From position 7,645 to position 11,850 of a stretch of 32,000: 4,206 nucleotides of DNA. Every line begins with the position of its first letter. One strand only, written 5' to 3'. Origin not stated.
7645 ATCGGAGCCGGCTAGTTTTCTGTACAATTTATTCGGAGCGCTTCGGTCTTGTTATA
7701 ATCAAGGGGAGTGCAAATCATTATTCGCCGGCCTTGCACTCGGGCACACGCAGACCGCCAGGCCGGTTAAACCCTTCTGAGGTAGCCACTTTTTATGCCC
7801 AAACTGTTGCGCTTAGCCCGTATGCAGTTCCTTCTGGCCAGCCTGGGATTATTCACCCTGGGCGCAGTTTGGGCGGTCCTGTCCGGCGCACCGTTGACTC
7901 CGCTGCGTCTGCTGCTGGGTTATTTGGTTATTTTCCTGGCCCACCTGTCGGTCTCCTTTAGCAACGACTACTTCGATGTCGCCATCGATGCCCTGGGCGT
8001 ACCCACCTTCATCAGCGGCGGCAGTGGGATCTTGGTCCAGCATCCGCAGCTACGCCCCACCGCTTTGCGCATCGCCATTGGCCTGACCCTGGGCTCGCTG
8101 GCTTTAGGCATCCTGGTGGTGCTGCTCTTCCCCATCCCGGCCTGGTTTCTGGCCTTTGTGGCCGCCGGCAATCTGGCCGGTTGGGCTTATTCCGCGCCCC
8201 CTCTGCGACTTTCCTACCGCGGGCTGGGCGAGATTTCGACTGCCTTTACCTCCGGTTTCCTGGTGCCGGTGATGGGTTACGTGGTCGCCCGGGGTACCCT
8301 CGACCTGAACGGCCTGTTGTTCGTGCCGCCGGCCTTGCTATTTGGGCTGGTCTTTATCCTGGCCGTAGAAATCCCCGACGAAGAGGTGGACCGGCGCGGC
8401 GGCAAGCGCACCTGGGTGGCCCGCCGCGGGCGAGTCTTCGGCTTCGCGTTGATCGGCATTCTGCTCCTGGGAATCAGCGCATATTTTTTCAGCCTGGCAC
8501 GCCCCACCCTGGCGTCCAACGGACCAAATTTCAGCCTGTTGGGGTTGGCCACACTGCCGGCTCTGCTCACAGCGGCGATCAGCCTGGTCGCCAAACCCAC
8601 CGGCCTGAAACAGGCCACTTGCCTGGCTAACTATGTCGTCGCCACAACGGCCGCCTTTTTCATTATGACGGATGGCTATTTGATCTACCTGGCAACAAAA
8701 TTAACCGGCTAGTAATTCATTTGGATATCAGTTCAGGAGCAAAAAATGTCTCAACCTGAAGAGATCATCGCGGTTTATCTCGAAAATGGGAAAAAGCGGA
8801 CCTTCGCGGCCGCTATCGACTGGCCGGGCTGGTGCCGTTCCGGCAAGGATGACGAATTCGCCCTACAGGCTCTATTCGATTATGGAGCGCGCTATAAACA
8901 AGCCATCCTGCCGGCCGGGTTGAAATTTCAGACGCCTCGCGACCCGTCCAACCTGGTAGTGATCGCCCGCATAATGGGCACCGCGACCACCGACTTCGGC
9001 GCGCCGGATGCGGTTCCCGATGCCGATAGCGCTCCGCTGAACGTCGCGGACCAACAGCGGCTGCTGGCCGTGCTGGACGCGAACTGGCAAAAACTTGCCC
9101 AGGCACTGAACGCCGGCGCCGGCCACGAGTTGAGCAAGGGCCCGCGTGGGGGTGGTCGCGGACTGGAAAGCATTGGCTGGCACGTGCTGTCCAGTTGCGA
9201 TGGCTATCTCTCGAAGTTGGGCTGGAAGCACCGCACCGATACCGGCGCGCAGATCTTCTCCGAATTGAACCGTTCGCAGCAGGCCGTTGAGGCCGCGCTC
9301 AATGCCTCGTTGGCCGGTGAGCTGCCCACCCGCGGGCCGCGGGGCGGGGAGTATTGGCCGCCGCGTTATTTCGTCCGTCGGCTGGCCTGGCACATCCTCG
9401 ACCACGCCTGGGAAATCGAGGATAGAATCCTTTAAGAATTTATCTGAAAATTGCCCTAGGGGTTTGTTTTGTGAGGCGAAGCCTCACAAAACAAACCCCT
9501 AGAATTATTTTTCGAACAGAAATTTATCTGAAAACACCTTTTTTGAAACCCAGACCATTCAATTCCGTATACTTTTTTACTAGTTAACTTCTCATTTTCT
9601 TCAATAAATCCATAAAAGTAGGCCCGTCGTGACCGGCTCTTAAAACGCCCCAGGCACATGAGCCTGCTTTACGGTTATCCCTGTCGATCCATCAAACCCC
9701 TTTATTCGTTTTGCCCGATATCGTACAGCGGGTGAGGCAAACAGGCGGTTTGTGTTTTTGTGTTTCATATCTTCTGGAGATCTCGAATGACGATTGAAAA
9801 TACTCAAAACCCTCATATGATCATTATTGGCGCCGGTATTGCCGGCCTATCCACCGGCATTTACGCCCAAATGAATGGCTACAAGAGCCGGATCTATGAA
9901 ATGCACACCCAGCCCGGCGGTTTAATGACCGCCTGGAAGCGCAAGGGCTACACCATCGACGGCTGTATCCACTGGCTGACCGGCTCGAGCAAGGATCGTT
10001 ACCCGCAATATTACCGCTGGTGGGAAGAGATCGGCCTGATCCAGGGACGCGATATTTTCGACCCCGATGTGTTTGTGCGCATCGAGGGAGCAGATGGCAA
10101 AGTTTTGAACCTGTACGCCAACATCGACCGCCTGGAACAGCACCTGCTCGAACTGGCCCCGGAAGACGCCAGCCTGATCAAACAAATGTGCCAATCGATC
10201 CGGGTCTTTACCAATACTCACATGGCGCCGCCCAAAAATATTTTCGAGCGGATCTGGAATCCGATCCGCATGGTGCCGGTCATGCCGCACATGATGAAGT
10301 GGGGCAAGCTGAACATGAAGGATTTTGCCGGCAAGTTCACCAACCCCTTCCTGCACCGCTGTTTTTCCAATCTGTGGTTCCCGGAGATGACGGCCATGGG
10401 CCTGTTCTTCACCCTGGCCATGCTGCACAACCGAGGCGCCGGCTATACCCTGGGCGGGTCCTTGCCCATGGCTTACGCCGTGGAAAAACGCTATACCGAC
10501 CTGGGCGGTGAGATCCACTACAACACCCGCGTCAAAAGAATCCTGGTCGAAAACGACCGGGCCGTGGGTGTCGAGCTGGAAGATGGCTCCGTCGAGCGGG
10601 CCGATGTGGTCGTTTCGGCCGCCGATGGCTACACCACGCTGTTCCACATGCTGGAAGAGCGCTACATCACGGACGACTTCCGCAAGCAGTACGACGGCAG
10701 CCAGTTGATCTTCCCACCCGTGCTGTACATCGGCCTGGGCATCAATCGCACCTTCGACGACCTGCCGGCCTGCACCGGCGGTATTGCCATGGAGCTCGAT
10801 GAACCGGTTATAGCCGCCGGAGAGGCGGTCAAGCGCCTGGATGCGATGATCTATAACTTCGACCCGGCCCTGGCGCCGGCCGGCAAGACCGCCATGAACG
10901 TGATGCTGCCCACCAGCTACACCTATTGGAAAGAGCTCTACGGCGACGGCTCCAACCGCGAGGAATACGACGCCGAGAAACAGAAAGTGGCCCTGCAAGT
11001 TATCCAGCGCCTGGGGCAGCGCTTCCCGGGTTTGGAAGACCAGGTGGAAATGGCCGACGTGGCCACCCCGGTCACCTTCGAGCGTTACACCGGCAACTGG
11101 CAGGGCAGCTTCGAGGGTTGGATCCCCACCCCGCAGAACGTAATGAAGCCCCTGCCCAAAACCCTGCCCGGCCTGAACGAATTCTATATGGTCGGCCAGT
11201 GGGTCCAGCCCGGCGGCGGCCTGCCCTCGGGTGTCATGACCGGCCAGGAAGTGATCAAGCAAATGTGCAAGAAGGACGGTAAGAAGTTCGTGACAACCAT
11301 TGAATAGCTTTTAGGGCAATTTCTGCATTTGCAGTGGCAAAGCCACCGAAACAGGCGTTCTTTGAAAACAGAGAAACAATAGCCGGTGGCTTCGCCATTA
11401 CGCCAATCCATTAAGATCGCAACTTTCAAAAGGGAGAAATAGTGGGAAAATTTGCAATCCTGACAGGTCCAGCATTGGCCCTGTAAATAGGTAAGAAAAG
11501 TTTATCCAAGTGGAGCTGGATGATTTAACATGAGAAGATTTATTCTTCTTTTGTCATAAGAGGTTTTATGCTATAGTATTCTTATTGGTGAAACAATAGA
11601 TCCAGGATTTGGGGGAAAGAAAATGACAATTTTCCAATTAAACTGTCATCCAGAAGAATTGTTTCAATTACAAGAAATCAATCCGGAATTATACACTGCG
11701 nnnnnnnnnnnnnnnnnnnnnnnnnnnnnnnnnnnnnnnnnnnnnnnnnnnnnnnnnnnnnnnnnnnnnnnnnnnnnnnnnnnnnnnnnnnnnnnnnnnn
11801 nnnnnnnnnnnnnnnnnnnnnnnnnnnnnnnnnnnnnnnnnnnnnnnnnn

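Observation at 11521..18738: Two low-GC paralogous cassettes with a shared promoter and an uncharacterised ~250-aa domain, inserted 6 kb apart in GC-rich core DNA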

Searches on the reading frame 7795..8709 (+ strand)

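Call 15: search_protein_families(library=pfam, proteins=[window:7795-8709:+], max_evalue=0.001)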
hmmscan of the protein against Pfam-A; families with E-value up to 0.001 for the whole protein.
window:7795-8709:+ (305 aa): 1 family
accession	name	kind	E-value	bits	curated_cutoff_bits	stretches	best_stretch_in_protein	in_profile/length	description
PF01040.23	UbiA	-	2.3e-17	63.6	34.2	1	20-275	4-242/250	UbiA prenyltransferase family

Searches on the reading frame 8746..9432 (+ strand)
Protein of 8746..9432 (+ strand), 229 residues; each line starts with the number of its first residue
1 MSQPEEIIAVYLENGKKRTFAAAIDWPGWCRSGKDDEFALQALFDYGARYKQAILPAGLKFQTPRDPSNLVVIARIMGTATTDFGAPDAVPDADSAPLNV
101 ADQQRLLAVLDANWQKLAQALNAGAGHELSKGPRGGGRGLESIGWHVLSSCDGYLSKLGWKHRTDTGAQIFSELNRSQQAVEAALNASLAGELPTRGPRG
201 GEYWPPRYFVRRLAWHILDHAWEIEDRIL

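Call 15: search_protein_families(library=pfam, proteins=[window:8746-9432:+], max_evalue=0.001)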
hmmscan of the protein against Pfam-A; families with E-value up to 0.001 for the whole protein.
window:8746-9432:+ (229 aa): 1 family
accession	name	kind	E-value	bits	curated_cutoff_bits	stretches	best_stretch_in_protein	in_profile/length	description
PF12867.12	DinB_2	-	3.4e-05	24.7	24.8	1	110-224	2-128/128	DinB superfamily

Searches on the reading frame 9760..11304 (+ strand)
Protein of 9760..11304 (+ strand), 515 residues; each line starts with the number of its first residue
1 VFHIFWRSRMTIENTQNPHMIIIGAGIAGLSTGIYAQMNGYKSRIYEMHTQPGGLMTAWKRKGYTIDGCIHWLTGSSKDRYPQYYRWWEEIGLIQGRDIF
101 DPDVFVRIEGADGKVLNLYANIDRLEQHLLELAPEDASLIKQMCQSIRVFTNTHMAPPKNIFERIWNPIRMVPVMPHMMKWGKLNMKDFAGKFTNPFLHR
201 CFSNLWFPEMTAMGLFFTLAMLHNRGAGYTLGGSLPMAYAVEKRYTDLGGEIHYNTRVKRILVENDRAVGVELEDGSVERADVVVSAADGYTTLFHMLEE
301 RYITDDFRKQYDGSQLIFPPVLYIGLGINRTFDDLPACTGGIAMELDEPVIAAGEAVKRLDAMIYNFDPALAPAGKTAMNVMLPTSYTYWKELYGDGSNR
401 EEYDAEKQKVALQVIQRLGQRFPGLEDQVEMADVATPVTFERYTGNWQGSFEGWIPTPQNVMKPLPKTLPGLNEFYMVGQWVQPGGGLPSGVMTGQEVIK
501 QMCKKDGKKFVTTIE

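Call 15: search_protein_families(library=pfam, proteins=[window:9760-11304:+], max_evalue=0.001)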
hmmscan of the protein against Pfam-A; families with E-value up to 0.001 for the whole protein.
window:9760-11304:+ (515 aa): 7 families
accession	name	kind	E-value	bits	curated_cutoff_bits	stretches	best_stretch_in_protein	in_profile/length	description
PF01593.30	Amino_oxidase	-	1.6e-22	80.9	19.8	1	27-497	1-437/443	Flavin containing amine oxidoreductase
PF13450.12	NAD_binding_8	-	8.4e-13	48.8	21.9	1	22-88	1-65/68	NAD(P)-binding Rossmann-like domain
PF01266.30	DAO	-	9.3e-12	45.6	27.9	1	240-303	154-217/353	FAD dependent oxidoreductase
PF07992.20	Pyr_redox_2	-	9.6e-07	28.9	26.1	0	19-51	2-31/291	Pyridine nucleotide-disulphide oxidoreductase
PF00890.30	FAD_binding_2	-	2.6e-06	27.3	20.4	0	20-58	2-39/414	FAD binding domain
PF13738.12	Pyr_redox_3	-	0.00011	22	30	0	21-64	1-44/305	Pyridine nucleotide-disulphide oxidoreductase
PF03486.20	HI0933_like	-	0.00032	20.7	50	0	19-53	2-36/244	HI0933-like protein Rossmann domain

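Call 91: list_cluster_members(proteins=[window:9787-11304:+, window:14206-14940:+, window:28233-30101:+, window:30397-31593:+, window:13305-13682:+, window:8746-9432:+])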
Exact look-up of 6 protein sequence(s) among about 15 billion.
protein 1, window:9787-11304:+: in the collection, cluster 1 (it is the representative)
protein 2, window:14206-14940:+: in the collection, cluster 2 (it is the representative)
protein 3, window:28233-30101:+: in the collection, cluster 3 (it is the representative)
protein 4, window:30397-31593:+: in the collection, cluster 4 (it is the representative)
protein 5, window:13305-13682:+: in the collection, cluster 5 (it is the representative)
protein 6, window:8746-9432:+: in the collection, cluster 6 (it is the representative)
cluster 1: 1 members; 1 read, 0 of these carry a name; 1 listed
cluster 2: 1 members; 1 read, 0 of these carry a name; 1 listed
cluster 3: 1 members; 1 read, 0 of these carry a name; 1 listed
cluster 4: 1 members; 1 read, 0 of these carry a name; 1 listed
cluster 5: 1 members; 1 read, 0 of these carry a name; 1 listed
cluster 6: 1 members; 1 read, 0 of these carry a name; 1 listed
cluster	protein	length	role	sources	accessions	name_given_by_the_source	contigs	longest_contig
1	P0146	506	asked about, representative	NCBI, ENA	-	-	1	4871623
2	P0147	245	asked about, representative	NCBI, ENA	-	-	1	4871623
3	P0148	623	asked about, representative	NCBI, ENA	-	-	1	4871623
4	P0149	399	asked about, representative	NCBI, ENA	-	-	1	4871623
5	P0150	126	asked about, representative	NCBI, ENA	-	-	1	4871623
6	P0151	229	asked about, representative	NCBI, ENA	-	-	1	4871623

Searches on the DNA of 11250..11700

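Call 98: search_rna_families(source=window, start=11250, end=11700, threshold=evalue, max_evalue=1)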
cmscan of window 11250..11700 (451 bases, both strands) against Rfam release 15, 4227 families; matches with E-value up to 1: 0.
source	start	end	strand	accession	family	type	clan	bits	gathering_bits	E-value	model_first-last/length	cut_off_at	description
